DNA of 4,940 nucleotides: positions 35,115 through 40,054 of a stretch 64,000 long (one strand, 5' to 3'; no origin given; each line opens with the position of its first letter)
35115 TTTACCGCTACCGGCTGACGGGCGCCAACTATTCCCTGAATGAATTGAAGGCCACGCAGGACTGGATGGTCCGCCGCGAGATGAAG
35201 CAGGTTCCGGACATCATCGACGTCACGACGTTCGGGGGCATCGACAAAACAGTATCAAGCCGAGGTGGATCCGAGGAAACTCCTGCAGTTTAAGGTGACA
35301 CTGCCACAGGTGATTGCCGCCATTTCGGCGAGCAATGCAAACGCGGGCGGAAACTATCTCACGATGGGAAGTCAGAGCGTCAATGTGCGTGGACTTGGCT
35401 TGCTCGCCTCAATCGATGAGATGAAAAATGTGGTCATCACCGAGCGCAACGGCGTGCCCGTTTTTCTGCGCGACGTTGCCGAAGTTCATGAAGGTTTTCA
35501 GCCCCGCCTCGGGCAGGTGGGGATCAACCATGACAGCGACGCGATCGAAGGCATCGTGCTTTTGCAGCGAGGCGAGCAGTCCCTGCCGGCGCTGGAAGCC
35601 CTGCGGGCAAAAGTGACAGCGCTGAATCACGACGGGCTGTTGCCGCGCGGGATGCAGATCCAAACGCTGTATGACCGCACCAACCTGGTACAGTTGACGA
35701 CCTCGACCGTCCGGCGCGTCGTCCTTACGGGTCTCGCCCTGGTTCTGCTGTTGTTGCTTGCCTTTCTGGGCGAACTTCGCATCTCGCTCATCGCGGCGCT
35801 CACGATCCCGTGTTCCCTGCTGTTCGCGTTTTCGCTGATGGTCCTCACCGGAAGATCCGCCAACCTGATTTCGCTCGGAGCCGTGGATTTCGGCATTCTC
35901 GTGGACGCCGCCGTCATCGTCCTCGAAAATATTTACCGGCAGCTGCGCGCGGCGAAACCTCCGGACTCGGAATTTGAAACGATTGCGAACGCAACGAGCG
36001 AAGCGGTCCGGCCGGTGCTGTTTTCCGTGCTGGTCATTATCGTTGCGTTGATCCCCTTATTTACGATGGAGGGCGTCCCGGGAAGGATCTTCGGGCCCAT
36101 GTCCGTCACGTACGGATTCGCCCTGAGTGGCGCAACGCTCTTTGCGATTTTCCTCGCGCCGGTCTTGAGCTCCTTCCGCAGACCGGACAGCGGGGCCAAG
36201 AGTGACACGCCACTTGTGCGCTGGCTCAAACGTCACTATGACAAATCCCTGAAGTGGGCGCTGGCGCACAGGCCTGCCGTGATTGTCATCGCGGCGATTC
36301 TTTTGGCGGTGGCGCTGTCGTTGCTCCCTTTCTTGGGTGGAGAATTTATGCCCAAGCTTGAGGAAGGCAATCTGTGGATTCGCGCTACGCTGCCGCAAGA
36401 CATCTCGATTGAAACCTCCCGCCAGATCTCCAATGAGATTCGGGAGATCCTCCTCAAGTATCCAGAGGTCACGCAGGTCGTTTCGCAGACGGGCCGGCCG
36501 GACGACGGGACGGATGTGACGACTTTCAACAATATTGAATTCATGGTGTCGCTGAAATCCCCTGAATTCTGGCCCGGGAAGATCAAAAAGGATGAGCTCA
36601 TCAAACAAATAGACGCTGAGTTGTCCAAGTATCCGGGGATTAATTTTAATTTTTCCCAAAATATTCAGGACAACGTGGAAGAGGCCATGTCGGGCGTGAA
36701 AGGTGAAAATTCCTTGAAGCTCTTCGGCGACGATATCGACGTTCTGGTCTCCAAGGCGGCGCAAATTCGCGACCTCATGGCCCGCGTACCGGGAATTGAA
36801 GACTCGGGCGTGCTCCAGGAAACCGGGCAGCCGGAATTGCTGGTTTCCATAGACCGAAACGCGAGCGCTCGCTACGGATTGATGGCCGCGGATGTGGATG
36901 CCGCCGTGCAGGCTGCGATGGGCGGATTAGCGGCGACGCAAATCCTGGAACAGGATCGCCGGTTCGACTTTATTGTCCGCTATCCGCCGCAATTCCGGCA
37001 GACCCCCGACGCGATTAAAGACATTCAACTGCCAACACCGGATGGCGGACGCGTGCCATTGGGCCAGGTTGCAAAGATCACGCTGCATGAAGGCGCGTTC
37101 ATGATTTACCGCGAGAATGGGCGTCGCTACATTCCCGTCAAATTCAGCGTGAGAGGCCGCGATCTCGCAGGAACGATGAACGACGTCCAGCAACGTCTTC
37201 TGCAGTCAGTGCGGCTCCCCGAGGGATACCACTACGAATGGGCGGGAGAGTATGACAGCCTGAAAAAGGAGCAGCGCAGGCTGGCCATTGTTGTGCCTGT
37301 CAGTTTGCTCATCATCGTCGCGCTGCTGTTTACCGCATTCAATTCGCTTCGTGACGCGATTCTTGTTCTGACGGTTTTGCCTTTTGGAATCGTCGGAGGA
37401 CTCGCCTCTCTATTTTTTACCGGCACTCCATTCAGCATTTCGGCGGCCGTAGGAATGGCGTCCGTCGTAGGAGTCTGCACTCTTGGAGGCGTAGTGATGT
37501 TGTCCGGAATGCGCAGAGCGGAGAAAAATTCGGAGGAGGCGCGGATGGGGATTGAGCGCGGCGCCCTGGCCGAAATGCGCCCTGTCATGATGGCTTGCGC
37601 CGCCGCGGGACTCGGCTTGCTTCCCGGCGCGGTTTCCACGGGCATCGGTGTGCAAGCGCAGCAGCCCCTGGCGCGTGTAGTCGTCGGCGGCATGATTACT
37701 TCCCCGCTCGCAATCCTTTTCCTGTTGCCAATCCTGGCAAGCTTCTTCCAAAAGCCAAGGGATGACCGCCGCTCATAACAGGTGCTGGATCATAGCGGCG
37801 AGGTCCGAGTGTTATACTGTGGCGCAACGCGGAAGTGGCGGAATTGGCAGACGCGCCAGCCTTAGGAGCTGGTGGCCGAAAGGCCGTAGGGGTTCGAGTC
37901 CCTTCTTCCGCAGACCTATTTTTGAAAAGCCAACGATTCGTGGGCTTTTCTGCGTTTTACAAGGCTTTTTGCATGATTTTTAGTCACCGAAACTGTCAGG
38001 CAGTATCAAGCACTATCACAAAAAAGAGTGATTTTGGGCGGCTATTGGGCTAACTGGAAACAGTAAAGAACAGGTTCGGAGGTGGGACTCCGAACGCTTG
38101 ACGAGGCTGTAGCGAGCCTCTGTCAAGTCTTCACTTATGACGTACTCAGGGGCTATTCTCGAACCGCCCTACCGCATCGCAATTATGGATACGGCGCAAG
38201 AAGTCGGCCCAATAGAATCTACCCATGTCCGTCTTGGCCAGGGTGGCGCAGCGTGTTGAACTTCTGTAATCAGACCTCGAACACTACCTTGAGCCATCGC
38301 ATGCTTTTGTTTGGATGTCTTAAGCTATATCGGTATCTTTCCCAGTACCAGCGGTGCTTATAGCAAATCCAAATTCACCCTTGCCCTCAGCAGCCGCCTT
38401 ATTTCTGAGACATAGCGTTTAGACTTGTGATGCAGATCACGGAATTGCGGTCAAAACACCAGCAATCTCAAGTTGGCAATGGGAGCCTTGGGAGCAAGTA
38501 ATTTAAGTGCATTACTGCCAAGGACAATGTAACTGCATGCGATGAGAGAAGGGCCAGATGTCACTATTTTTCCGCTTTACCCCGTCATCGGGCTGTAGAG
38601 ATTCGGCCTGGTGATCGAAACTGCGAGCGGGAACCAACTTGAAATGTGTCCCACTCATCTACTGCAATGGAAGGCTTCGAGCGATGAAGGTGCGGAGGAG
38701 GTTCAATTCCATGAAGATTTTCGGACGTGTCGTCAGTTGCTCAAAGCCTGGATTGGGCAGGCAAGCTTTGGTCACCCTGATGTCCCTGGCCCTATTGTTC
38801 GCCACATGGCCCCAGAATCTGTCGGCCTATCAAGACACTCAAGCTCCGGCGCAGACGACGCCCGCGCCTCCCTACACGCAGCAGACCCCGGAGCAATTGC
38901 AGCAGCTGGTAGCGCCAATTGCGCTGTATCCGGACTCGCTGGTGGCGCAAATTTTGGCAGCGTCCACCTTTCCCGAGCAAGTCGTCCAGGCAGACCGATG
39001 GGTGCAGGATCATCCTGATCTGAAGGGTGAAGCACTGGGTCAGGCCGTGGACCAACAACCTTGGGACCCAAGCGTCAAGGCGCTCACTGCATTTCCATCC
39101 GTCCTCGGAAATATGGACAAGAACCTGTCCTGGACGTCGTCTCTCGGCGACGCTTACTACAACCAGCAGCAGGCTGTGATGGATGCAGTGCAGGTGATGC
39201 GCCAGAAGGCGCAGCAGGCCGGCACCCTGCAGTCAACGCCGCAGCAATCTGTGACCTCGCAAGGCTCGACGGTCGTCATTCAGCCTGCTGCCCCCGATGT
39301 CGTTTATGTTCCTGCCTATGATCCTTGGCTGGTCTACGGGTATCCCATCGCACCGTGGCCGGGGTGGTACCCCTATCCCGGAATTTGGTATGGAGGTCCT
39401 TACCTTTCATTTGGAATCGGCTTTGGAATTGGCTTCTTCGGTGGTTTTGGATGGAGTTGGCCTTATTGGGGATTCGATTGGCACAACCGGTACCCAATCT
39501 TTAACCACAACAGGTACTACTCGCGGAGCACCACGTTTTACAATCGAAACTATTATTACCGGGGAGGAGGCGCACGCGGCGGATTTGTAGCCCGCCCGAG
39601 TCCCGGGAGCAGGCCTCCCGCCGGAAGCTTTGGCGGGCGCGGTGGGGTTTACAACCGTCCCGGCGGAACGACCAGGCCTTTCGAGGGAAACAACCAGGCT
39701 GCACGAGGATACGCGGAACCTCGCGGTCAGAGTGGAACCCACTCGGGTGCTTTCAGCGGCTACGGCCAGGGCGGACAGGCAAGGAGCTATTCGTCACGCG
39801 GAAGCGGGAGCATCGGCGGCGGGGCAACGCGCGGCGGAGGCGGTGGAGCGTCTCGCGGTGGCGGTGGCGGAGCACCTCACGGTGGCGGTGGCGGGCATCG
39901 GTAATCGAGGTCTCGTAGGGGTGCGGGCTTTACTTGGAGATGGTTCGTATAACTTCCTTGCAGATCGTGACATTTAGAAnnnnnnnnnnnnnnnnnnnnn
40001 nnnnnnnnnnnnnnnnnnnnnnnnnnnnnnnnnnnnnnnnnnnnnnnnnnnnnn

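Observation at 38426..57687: Island-wide set of GTGA-N6-TCAC palindromes matching the island's own CRP-type regulator (candidate self-contained regulon)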

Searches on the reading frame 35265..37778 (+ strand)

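Call 8: search_protein_families(library=pfam, proteins=[window:35265-37778:+], max_evalue=0.001)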
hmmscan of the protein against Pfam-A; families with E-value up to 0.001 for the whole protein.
window:35265-37778:+ (837 aa): 1 family
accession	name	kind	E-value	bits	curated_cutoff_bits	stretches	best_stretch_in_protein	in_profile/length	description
PF00873.25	ACR_tran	-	6.2e-195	650.3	28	1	1-824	188-1016/1021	AcrB/AcrD/AcrF family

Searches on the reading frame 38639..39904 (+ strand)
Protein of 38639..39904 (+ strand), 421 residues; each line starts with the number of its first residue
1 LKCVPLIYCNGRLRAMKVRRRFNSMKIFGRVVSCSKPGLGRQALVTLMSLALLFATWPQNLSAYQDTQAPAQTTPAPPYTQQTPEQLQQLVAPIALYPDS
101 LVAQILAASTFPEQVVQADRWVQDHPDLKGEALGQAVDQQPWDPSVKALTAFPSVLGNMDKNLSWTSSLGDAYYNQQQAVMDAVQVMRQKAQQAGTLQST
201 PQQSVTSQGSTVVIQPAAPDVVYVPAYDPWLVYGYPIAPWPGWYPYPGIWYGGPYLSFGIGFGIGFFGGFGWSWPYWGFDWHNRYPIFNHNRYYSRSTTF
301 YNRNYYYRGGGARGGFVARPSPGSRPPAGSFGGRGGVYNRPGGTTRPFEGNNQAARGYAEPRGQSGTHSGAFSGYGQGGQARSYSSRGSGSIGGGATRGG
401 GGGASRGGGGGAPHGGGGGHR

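Call 6: search_protein_families(library=pfam, proteins=[window:38639-39904:+], max_evalue=0.001)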
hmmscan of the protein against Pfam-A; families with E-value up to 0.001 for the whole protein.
window:38639-39904:+ (421 aa): 1 family
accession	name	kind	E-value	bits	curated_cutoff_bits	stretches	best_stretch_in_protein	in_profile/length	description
PF11737.13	DUF3300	-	2.7e-70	236.9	25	1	84-295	2-210/227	Protein of unknown function (DUF3300)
